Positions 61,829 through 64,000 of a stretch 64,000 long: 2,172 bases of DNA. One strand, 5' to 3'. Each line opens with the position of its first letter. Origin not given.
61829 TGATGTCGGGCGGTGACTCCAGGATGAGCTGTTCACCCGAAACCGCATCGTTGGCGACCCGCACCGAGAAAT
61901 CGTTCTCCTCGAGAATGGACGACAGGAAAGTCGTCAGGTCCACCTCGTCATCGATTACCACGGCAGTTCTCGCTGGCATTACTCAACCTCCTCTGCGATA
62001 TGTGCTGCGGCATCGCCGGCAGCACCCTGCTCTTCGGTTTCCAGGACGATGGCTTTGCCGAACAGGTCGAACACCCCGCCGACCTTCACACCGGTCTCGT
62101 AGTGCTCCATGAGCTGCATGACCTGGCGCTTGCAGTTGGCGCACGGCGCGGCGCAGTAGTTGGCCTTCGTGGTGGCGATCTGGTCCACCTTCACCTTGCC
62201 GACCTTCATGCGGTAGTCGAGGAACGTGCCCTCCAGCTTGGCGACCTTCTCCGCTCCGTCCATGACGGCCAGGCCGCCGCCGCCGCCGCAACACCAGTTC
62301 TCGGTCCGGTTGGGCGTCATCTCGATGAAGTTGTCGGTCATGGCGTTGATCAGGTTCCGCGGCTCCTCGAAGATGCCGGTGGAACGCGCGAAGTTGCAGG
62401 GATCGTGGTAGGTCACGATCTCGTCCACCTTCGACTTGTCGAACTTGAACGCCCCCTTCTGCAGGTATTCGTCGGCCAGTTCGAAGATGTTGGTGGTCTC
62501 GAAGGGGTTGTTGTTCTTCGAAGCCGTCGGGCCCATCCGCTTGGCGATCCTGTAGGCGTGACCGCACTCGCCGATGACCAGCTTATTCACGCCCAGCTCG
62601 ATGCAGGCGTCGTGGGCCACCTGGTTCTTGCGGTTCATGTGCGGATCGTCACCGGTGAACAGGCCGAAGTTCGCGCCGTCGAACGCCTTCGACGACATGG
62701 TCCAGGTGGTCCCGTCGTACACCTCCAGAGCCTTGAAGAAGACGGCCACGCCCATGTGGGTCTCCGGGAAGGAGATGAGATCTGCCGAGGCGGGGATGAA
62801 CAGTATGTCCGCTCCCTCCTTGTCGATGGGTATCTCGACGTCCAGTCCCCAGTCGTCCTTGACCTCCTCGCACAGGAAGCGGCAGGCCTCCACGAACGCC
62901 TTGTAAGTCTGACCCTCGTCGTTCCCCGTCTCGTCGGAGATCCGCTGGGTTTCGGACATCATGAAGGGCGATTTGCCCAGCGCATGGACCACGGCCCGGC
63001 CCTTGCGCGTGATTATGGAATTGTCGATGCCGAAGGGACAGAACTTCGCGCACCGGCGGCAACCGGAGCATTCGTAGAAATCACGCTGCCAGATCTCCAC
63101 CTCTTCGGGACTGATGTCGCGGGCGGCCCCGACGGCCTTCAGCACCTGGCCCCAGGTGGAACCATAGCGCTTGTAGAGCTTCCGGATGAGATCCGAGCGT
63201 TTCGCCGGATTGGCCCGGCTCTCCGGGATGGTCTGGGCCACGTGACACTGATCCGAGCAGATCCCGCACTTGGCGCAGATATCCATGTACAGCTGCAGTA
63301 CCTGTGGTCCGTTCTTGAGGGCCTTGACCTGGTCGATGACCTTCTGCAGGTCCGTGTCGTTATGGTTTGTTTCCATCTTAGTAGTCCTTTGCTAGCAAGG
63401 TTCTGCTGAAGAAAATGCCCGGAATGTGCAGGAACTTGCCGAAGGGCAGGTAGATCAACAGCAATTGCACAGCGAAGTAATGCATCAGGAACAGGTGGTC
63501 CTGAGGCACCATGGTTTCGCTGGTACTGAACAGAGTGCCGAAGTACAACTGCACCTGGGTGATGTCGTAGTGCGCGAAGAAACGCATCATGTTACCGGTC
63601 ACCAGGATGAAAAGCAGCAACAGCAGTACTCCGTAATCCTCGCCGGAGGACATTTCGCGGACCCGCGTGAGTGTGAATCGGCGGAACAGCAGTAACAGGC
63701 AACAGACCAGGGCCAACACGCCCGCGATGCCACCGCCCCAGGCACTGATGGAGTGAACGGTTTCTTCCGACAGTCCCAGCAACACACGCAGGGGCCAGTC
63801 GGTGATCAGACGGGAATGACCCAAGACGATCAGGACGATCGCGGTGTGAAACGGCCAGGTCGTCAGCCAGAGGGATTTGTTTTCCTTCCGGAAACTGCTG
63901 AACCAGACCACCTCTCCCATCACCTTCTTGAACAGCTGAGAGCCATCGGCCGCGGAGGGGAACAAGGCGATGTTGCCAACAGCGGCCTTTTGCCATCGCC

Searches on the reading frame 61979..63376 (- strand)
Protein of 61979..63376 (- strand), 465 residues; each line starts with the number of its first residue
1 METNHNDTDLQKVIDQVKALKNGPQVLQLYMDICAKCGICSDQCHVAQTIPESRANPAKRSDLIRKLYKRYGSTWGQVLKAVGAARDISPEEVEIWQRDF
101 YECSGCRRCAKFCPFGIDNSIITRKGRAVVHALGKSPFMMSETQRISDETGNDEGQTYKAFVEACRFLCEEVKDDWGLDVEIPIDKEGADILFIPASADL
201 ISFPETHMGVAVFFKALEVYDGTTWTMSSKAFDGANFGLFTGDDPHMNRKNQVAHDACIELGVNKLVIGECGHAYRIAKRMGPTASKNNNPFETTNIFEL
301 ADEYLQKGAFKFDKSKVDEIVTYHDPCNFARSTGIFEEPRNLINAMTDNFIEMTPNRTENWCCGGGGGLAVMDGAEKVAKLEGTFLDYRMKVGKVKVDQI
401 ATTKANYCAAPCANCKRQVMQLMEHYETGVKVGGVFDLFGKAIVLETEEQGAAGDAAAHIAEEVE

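Call 28: search_protein_families(library=pfam, proteins=[window:61979-63376:-], max_evalue=0.01)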
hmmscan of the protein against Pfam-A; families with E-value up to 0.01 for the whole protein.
window:61979-63376:- (465 aa): 7 families
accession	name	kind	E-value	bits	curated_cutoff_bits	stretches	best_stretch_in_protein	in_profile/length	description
PF02754.22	CCG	-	4.5e-11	43.1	20.6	1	321-418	1-83/85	Cysteine-rich domain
PF13183.11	Fer4_8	-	5.5e-10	40.1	27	1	31-117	2-68/68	4Fe-4S dicluster domain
PF13534.11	Fer4_17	-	3.5e-06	27.9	22.2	1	34-118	2-61/61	4Fe-4S dicluster domain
PF12838.12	Fer4_7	-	3.6e-05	24.6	27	1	34-117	2-52/52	4Fe-4S dicluster domain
PF00037.32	Fer4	-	8.8e-05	22.6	21.1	1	99-116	4-21/24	4Fe-4S binding domain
PF13237.11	Fer4_10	-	0.0013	19.1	25.5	1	98-131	4-22/53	4Fe-4S dicluster domain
PF13484.11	Fer4_16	-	0.0064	17.7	30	0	102-169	1-63/66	4Fe-4S double cluster binding domain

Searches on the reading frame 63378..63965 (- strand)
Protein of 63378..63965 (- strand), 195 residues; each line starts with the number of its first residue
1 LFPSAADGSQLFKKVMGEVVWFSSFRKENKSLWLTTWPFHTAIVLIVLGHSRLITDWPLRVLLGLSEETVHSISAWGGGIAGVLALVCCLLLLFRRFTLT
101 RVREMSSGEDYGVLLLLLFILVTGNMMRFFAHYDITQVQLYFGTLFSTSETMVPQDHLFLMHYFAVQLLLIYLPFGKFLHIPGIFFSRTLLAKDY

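Call 28: search_protein_families(library=pfam, proteins=[window:63378-63965:-], max_evalue=0.01)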
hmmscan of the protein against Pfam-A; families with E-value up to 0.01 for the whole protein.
window:63378-63965:- (195 aa): 1 family
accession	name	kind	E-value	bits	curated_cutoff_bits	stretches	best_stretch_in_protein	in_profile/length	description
PF02665.19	Nitrate_red_gam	-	1e-21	78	22.9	1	24-181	36-199/217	Nitrate reductase gamma subunit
